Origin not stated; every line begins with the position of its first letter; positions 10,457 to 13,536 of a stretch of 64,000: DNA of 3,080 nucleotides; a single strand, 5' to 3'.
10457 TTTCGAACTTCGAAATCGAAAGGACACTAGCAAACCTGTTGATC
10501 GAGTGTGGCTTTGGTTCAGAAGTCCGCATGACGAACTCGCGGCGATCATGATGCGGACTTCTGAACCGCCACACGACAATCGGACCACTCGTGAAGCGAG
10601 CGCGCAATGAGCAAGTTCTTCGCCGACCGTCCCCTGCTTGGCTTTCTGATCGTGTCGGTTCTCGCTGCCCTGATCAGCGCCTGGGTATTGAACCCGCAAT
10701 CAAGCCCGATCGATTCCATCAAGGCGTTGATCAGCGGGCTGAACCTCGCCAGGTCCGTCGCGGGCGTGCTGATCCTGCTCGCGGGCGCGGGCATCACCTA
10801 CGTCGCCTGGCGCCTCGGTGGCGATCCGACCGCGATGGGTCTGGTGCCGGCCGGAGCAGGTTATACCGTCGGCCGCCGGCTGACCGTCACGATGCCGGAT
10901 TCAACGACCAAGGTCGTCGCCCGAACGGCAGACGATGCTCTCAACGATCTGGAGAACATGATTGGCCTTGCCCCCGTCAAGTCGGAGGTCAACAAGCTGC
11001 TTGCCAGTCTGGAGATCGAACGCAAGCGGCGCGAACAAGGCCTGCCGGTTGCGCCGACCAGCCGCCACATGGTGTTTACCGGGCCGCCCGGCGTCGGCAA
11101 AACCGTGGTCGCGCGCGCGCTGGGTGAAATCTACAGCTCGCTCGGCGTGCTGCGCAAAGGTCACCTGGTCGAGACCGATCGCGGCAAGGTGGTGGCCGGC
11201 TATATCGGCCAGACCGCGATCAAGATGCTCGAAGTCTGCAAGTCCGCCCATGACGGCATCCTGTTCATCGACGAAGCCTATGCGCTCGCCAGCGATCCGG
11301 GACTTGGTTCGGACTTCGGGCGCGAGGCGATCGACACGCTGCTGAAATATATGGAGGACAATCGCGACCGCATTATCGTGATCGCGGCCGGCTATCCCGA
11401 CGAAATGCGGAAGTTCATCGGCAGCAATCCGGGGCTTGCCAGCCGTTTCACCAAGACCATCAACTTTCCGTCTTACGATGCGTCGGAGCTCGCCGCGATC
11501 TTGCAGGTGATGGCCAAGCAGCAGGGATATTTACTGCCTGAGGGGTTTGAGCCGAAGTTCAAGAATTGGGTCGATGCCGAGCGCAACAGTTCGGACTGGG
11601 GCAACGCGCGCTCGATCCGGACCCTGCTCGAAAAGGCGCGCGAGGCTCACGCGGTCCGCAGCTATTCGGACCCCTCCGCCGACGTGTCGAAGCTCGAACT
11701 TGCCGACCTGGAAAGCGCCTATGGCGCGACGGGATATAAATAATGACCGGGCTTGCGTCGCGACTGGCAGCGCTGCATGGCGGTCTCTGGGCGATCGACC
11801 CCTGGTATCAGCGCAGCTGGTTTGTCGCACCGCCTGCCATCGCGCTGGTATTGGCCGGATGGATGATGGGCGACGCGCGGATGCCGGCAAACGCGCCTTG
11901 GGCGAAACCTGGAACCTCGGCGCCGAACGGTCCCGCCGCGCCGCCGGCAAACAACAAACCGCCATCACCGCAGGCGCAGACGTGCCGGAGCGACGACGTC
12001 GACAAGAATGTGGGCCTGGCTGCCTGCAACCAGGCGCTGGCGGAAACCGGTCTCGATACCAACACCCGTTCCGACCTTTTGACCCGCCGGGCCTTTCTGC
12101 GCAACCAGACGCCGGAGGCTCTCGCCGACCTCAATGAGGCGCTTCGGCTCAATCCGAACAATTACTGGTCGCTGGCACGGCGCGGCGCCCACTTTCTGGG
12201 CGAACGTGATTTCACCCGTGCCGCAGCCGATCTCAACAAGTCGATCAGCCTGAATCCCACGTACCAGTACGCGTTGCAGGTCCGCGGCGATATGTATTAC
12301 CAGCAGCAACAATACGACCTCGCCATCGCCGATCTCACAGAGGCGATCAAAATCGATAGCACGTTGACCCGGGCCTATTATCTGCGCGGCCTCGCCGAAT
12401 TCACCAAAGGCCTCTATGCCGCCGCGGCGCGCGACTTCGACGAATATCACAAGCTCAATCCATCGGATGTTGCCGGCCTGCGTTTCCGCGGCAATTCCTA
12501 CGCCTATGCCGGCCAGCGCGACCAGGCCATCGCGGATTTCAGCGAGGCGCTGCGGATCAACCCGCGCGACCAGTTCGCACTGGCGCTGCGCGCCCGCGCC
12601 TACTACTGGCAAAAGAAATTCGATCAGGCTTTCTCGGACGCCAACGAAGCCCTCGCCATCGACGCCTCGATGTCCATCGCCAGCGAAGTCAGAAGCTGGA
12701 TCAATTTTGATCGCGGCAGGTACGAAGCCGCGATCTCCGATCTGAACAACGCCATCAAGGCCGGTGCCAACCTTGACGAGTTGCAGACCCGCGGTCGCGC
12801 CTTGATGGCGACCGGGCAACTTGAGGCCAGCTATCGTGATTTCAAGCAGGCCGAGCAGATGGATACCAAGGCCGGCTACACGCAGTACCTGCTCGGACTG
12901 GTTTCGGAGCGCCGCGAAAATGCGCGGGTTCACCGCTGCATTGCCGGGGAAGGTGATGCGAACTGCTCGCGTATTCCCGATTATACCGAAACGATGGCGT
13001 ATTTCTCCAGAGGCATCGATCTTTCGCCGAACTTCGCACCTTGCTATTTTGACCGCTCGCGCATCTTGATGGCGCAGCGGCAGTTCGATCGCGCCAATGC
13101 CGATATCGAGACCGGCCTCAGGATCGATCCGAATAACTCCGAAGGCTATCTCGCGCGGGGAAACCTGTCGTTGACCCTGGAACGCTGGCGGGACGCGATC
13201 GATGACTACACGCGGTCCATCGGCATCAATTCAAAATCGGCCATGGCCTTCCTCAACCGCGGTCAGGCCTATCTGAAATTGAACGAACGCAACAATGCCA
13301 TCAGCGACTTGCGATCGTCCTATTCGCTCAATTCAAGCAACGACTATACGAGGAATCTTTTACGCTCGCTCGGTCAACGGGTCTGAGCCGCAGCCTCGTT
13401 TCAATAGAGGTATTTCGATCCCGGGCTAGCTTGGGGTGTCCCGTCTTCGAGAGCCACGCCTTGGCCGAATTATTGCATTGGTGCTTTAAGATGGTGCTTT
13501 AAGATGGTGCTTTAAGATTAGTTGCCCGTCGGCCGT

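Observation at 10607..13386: Membrane-tethered CbbX/SpoVK/EccA-type AAA+ ATPase coupled to a membrane-anchored TPR protein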

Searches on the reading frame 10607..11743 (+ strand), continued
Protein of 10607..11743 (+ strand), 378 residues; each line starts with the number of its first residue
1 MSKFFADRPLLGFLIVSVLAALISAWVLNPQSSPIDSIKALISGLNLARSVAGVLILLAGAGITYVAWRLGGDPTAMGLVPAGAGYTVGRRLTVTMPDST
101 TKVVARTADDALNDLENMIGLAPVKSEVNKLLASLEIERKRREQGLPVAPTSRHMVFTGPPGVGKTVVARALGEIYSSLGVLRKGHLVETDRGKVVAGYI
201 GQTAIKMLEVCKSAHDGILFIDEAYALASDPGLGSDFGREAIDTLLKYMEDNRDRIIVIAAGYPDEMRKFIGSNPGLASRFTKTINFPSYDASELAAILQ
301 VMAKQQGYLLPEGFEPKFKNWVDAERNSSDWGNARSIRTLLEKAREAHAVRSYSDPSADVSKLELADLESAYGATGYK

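Call 19: search_solved_structures(query=window:10607-11743:+, show_alignments=3, max_evalue=1e-10)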
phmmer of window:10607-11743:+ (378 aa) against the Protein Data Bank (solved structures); distinct sequences matched with E-value up to 1e-10: 11.
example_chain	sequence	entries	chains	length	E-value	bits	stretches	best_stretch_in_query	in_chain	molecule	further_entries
3zuh_A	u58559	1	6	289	8.9e-55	189.5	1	108-360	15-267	PROTEIN CBBX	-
3syk_A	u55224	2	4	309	9e-55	189.5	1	107-360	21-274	Protein CbbX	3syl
9lur_A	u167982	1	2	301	9.7e-48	166.4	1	109-315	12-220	ESX-1 secretion system protein EccA1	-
5vc7_A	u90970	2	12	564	1.4e-14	57.3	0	118-305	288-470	VCP-like ATPase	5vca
5g4g_A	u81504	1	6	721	2.2e-14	56.6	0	118-305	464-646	VCP-LIKE ATPASE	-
5g4f_A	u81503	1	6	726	2.3e-14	56.6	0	118-305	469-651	VCP-LIKE ATPASE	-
3j3s_A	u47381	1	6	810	1.1e-12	51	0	150-293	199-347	Negative regulator of genetic competence ClpC/MecB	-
3j3t_A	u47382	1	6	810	6.8e-12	48.4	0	150-293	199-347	Negative regulator of genetic competence ClpC/MecB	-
3j3r_A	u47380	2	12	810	6.9e-12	48.4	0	150-293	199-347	Negative regulator of genetic competence ClpC/MecB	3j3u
7abr_A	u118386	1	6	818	7.1e-12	48.4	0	150-293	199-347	Negative regulator of genetic competence ClpC/MecB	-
8rhn_K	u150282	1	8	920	8.9e-11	44.8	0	127-312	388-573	ATPase family gene 2 protein homolog A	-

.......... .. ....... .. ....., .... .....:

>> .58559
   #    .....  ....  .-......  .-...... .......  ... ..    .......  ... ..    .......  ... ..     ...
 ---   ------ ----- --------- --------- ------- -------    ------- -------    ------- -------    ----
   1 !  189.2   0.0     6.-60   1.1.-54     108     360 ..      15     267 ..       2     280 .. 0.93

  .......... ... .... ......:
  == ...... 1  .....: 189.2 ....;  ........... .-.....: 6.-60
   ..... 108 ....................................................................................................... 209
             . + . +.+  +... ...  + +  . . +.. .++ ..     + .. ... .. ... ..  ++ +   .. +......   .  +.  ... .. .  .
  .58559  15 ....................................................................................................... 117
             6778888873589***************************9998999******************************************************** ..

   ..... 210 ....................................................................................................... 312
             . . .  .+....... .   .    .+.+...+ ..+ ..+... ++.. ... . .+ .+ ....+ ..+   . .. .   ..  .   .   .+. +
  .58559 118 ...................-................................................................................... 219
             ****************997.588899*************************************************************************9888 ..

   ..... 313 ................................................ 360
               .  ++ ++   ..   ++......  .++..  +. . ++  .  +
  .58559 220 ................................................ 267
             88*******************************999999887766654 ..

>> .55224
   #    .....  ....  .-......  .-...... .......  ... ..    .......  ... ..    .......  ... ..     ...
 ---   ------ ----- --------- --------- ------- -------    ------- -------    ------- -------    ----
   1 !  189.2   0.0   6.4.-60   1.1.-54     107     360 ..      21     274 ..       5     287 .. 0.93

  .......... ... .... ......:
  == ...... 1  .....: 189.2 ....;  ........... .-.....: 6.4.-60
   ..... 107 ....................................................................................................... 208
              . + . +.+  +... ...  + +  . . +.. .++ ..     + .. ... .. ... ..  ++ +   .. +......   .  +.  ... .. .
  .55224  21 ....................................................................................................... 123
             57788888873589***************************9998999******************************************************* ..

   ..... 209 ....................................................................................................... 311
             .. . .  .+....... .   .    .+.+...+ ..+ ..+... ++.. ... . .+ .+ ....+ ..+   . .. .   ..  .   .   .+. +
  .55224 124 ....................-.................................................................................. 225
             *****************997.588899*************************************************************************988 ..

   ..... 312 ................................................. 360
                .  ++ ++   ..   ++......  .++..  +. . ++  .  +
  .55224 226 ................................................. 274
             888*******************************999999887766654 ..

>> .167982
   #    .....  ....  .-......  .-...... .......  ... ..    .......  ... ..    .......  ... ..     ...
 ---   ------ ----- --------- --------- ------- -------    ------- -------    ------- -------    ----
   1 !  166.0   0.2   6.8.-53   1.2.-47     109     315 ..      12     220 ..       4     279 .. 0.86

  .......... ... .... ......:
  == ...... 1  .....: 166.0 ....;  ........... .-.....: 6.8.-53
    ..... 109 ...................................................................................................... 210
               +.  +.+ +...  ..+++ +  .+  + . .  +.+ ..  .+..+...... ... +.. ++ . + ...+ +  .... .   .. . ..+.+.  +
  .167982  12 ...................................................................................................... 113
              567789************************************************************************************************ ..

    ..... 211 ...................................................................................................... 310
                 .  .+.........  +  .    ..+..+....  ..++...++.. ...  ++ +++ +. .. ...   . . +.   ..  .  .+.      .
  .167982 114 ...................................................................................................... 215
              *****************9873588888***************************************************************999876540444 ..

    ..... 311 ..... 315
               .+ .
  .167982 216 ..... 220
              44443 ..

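Call 68: search_protein_families(library=pfam, proteins=[L002:1853-3736:+, L002:3866-4927:+, L002:8793-10211:-, L002:11237-12145:+, L002:12142-12981:+, L030:594-1829:-, L030:2800-4215:-, L030:4390-5211:-, L030:8578-9327:+, L030:9894-11102:+], max_evalue=0.00001)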
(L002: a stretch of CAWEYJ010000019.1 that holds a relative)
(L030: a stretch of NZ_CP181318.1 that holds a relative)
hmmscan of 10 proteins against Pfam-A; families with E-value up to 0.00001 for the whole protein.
L002:1853-3736:+ (627 aa): 2 families
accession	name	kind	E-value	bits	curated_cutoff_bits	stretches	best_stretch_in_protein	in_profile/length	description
PF00501.34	AMP-binding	-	1.9e-77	261.1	29.9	1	35-447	1-384/384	AMP-binding enzyme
PF23562.2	AMP-binding_C_3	-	8.1e-10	39.6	20.8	1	485-616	3-123/124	AMP-binding enzyme C-terminal domain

L002:3866-4927:+ (353 aa): 2 families
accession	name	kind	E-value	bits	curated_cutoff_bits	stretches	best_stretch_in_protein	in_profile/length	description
PF02558.23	ApbA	-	1.9e-28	99.4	22.2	1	5-149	1-139/150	Ketopantoate reductase PanE/ApbA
PF08546.17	ApbA_C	-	2.6e-27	96.1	22.7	1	191-336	1-125/125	Ketopantoate reductase PanE/ApbA C terminal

L002:8793-10211:- (472 aa): 0 families

L002:11237-12145:+ (302 aa): 2 families
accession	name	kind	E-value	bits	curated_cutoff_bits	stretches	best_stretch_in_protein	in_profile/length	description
PF08450.18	SGL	-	2.2e-40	139.3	26.3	1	47-285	3-244/246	SMP-30/Gluconolactonase/LRE-like region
PF01436.27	NHL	-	1.3e-09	38.1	20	0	85-104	3-22/28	NHL repeat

L002:12142-12981:+ (279 aa): 1 family
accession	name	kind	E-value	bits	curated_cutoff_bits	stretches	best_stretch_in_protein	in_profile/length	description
PF00248.27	Aldo_ket_red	-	2.2e-57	194.8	24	1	16-265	2-288/291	Aldo/keto reductase family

L030:594-1829:- (411 aa): 0 families

L030:2800-4215:- (471 aa): 0 families

L030:4390-5211:- (273 aa): 0 families

L030:8578-9327:+ (249 aa): 0 families

L030:9894-11102:+ (402 aa): 0 families

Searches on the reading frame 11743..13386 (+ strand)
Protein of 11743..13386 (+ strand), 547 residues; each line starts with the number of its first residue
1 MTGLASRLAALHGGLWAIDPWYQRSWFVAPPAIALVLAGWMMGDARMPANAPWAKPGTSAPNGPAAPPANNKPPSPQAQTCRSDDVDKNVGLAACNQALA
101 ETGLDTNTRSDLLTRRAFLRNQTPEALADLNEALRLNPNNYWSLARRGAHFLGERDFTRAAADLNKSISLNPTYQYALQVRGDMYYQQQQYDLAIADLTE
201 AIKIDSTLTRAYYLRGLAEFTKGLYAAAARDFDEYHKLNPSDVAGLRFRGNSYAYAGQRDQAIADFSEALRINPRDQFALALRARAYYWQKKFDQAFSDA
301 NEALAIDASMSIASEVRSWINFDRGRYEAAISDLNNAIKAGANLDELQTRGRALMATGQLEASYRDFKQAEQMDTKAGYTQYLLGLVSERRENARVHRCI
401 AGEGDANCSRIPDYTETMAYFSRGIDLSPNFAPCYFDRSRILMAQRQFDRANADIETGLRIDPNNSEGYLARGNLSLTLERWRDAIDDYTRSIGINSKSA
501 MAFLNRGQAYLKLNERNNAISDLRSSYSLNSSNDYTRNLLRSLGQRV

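Call 3: search_protein_families(library=pfam, proteins=[window:11743-13386:+], max_evalue=0.01)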
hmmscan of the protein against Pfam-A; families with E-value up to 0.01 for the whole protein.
window:11743-13386:+ (547 aa): 18 families
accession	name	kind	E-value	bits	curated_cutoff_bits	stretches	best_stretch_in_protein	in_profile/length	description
PF00515.34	TPR_1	-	1.3e-45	151.8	27.8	3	249-276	7-34/34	Tetratricopeptide repeat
PF07719.23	TPR_2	-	2.9e-45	149.1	27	3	245-276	3-34/34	Tetratricopeptide repeat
PF13414.12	TPR_11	-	6.9e-33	112.5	26.8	4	182-223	1-42/42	TPR repeat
PF13181.12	TPR_8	-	2.6e-27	93.1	25.7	1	177-206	3-32/34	Tetratricopeptide repeat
PF13432.12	TPR_16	-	4.5e-20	72.2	32.7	4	182-242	4-64/65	Tetratricopeptide repeat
PF13371.12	TPR_9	-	1.9e-19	69.9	35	2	185-242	5-62/73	Tetratricopeptide repeat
PF13431.12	TPR_17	-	7e-17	60.7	24.4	0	165-195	3-33/34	Tetratricopeptide repeat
PF14559.12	TPR_19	-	6.9e-16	58.8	25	2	256-296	4-44/68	Tetratricopeptide repeat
PF13428.12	TPR_14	-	3.1e-14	52.5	23.5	0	245-285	3-43/44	Tetratricopeptide repeat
PF10516.15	SHNi-TPR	-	5.7e-09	35.8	21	0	289-306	13-30/38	SHNi-TPR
PF13424.12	TPR_12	-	1.4e-07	32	30.1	0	322-377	14-71/77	Tetratricopeptide repeat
PF25062.1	ARM_TT21_N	-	2.2e-06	28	40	0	194-306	81-197/222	Tetratricopeptide repeat protein 21 N-terminal ARM repeat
PF25063.1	ARM_TT21_C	-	3e-05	24.4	35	0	126-246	40-166/209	Tetratricopeptide repeat protein 21 C-terminal ARM domain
PF12895.13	ANAPC3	-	5.8e-05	23.7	27.2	0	171-220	22-67/82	Anaphase-promoting complex, cyclosome, subunit 3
PF23914.1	TPR_CcmH_CycH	-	0.00058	20.2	42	0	112-197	55-143/158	Cytochrome c-type biogenesis protein H TPR domain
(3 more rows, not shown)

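Call 4: search_protein_families(library=ncbifam, proteins=[window:11743-13386:+], max_evalue=0.01)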
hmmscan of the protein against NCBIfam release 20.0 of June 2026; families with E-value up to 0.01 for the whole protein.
window:11743-13386:+ (547 aa): 22 families
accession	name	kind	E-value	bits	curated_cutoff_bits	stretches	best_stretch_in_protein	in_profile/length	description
TIGR02917.1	PEP_TPR_lipo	equivalog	9.7e-33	113.1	312.2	3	237-377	187-328/899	XrtA/PEP-CTERM system TPR-repeat protein PrsT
NF040959.1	MamA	equivalog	2.2e-23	82.8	200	3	121-243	51-173/204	magnetosome protein MamA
TIGR00990.1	3a0801s09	subfamily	3e-22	79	757.25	2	135-271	325-461/615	mitochondrial import receptor subunit TOM70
NF008391.2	PRK11189.1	equivalog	2.6e-18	66.6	250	4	83-201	38-159/297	lipoprotein NlpI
NF047558.1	TPR_END_plus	domain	1.1e-13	50.9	32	0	119-151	11-42/56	TPR end-of-group domain-containing protein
TIGR02521.1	type_IV_pilW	equivalog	2.1e-12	47.1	154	2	120-203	44-127/234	type IV pilus biogenesis/stability protein PilW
NF033762.1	social_mot_Tgl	equivalog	8.5e-11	41.7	225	2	122-268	46-195/252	social motility TPR repeat lipoprotein Tgl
NF047507.1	TPR_BatC_Lepto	exception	1.7e-10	40.7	175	2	181-277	30-130/214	TPR repeat-containing protein BatC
TIGR02552.1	LcrH_SycD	equivalog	5.9e-09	35.8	104.8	1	444-534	30-120/136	SycD/LcrH family type III secretion system chaperone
NF008757.0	PRK11788.1-5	equivalog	8.7e-08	31.7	363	0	183-237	188-242/388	lipopolysaccharide assembly protein LapB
NF047481.1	lipo_LIC12587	subfamily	1.5e-07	31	200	1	454-532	46-126/213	LIC12587 family lipoprotein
TIGR04510.1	mod_pep_cyc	subfamily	4.7e-07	28.7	400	0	316-383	506-575/814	putative peptide modification system cyclase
NF047371.1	FlcA_CTERM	equivalog_domain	1.4e-06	27.1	300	1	413-525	137-243/646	periplasmic flagellar collar protein FlcA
NF033758.1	gliding_GltE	equivalog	8.3e-06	25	225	0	152-241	233-322/411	adventurous gliding motility TPR repeat lipoprotein GltE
NF033920.0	C39_PA2778_fam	equivalog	8.9e-06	25.3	150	0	442-525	166-249/255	PA2778 family cysteine peptidase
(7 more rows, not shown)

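Call 5: search_protein_families(library=padloc, proteins=[window:11743-13386:+], max_evalue=0.01)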
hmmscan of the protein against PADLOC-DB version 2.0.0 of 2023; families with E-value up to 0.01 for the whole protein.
window:11743-13386:+ (547 aa): 0 families

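Call 46: search_protein_families(library=pfam, alignment_id=A2, max_evalue=0.0001)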
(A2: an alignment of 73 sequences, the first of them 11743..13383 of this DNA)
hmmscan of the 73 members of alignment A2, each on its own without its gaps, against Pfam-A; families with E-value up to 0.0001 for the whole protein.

A. member 1, window:11743-13383:+ (547 aa): 14 families
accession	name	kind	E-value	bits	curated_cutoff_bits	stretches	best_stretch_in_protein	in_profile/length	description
PF00515.34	TPR_1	-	1.3e-45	151.8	27.8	2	249-276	7-34/34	Tetratricopeptide repeat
PF07719.23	TPR_2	-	2.9e-45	149.1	27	1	245-276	3-34/34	Tetratricopeptide repeat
PF13414.12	TPR_11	-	6.9e-33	112.5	26.8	1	182-223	1-42/42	TPR repeat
PF13181.12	TPR_8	-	2.6e-27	93.1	25.7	0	177-206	3-32/34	Tetratricopeptide repeat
PF13432.12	TPR_16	-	4.5e-20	72.2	32.7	1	182-242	4-64/65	Tetratricopeptide repeat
PF13371.12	TPR_9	-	1.9e-19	69.9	35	0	185-242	5-62/73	Tetratricopeptide repeat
PF13431.12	TPR_17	-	7e-17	60.7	24.4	0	165-195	3-33/34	Tetratricopeptide repeat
PF14559.12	TPR_19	-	6.9e-16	58.8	25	0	256-296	4-44/68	Tetratricopeptide repeat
PF13428.12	TPR_14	-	3.1e-14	52.5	23.5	0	245-285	3-43/44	Tetratricopeptide repeat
PF10516.15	SHNi-TPR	-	5.7e-09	35.8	21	0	289-306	13-30/38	SHNi-TPR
PF13424.12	TPR_12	-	1.4e-07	32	30.1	0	322-377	14-71/77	Tetratricopeptide repeat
PF25062.1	ARM_TT21_N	-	2.2e-06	28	40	0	194-306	81-197/222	Tetratricopeptide repeat protein 21 N-terminal ARM repeat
PF25063.1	ARM_TT21_C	-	3e-05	24.4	35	0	126-246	40-166/209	Tetratricopeptide repeat protein 21 C-terminal ARM domain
PF12895.13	ANAPC3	-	5.8e-05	23.7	27.2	0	171-220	22-67/82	Anaphase-promoting complex, cyclosome, subunit 3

B. families by the number of members that match (of 73 scanned): 30 families (the first 25 are shown)
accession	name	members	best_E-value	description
PF00515.34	TPR_1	43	1.7e-50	Tetratricopeptide repeat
PF07719.23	TPR_2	43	9.2e-48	Tetratricopeptide repeat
PF13181.12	TPR_8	43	5.1e-31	Tetratricopeptide repeat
PF13371.12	TPR_9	42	1.6e-21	Tetratricopeptide repeat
PF13424.12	TPR_12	42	2.4e-13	Tetratricopeptide repeat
PF13414.12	TPR_11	41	6.9e-37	TPR repeat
PF13432.12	TPR_16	41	8.3e-25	Tetratricopeptide repeat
PF13431.12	TPR_17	40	7.4e-25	Tetratricopeptide repeat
PF13428.12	TPR_14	40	2.1e-17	Tetratricopeptide repeat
PF14559.12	TPR_19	39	1e-17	Tetratricopeptide repeat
PF08238.18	Sel1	35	1.3e-57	Sel1 repeat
PF13174.12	TPR_6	21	4.1e-09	Tetratricopeptide repeat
PF25062.1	ARM_TT21_N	17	1.2e-07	Tetratricopeptide repeat protein 21 N-terminal ARM repeat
PF10516.15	SHNi-TPR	15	2.4e-09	SHNi-TPR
PF12895.13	ANAPC3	13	9.1e-11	Anaphase-promoting complex, cyclosome, subunit 3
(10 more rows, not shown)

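Call 58: predict_structure(alignment_id=A2)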
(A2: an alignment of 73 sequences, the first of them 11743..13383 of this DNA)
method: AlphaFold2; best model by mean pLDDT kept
length: 547 residues; sequences in the alignment: 73
mean_pLDDT: 92.4   pTM: 0.77
mean pLDDT of the five models: 92.4, 91.9, 91.7, 90.5, 90.1
residues with pLDDT >= 90: 451; 70-90: 62; 50-70: 10; < 50: 24
segments of 3 or more residues with pLDDT < 50: 45-48, 54-70
pLDDT, mean of each block of 10 residues (from residue 1): 69 86 87 85 57 43 38 79 91 95 92 95 94 98 97 97 98 98 98 98 98 98 98 98 96 98 98 97 98 98 97 97 97 96 96 98 98 97 98 93 87 96 98 98 97 98 97 97 98 97 98 97 97 94 92
secondary structure, 60 per line:
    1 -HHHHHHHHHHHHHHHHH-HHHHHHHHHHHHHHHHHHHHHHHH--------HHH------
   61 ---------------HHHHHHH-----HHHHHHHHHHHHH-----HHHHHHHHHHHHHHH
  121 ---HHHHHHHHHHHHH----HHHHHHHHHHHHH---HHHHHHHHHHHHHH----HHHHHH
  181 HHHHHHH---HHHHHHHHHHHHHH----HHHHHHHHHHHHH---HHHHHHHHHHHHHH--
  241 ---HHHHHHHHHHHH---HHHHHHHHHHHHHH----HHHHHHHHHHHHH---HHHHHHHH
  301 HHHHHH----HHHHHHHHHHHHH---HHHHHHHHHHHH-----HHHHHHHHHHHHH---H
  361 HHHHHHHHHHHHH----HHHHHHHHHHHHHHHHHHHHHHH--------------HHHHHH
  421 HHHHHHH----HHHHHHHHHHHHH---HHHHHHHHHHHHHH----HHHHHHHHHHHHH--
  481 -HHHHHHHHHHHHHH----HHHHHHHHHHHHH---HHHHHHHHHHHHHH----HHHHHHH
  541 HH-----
elements in order: H2-18 H20-43 H76-82 H88-100 H106-120 H124-136 H141-153 H157-170 H175-187 H191-204 H209-221 H225-238 H244-255 H259-272 H277-289 H293-306 H311-323 H327-338 H344-356 H360-373 H378-400 H415-427 H432-444 H448-461 H466-478 H482-495 H500-512 H516-529 H534-542
